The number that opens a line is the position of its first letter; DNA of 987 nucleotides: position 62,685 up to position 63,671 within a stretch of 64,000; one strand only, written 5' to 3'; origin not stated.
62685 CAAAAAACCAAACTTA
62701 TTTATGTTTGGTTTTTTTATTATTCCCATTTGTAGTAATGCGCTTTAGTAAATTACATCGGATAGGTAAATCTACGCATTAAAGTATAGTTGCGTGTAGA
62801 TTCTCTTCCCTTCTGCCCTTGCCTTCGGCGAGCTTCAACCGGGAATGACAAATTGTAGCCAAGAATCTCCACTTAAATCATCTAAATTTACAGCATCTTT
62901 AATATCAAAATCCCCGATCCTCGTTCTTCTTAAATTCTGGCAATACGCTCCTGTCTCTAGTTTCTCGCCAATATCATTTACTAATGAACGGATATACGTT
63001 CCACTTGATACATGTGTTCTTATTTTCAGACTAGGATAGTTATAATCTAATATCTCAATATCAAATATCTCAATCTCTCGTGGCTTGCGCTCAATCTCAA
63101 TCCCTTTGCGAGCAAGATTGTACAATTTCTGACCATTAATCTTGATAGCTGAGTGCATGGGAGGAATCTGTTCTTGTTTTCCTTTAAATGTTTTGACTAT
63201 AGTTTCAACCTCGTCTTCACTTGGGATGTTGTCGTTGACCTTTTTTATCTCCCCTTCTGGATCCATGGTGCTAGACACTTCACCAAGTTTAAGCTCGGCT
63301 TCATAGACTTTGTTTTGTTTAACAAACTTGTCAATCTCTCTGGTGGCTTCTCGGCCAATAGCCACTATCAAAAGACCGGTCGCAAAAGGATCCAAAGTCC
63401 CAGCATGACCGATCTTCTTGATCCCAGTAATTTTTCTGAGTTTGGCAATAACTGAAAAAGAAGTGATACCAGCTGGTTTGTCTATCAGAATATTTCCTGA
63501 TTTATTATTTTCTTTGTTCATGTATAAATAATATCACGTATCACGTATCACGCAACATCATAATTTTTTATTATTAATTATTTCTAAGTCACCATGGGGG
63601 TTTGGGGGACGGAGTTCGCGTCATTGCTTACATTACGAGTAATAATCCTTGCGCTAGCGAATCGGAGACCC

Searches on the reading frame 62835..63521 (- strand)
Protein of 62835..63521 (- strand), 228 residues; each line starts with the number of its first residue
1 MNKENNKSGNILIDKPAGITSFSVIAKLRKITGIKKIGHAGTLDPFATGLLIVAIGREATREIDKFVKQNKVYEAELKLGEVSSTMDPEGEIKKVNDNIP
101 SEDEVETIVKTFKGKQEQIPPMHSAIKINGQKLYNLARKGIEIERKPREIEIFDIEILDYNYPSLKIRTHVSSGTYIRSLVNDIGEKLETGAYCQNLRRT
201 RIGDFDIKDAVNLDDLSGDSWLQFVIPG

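Call 10: search_protein_families(library=pfam, proteins=[window:62835-63521:-], max_evalue=0.00001)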
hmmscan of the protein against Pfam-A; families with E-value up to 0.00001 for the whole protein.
window:62835-63521:- (228 aa): 2 families
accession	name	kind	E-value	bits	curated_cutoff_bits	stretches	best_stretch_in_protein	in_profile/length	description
PF01509.24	TruB_N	-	2.9e-52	177.5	27.3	1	29-177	1-149/149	TruB family pseudouridylate synthase (N terminal domain)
PF16198.10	TruB_C_2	-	3.6e-11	43.5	29.3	1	178-218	1-41/66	tRNA pseudouridylate synthase B C-terminal domain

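Call 57: find_encoding_contigs(protein=window:62835-63521:-, flank=10000, max_places=1)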
Protein window:62835-63521:- (228 aa): 4 contigs read that carry it; 1 place shown.
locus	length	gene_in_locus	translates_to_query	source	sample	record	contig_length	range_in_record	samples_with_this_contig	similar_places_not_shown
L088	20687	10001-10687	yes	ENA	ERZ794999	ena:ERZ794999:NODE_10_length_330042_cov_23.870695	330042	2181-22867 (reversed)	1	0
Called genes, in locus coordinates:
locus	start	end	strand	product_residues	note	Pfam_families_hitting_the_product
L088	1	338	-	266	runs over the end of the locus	PF00149:Metallophos (weak), PF13277:YmdB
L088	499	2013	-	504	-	PF12072:RNase_Y_N, PF08668:HDOD (faint), PF00013:KH_1, PF22891:KH_PNO1_2nd (weak), PF01966:HD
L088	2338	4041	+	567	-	PF18884:TSP3_bac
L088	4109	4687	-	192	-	PF00574:CLP_protease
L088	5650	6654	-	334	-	PF01368:DHH, PF02272:DHHA1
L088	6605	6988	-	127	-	PF02033:RBFA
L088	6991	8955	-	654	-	PF04760:IF2_N (faint), PF00009:GTP_EFTU, PF01926:MMR_HSR1, PF02421:FeoB_N (faint), PF22042:EF-G_D2, PF11987:IF-2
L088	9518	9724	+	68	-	-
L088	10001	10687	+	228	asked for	PF01509:TruB_N, PF16198:TruB_C_2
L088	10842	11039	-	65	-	-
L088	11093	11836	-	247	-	PF00535:Glycos_transf_2, PF10111:Glyco_tranf_2_2, PF13641:Glyco_tranf_2_3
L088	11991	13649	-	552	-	-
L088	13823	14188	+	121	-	PF09685:MamF_MmsF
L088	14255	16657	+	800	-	PF01326:PPDK_N, PF00391:PEP-utilizers, PF02896:PEP-utilizers_C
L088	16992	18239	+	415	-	PF08529:NusA_N, PF00575:S1 (weak), PF13184:KH_NusA_1st, PF26594:KH_NusA_2nd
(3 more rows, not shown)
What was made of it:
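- Tried and rejected: A 10-kb extension to the right (call 57).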
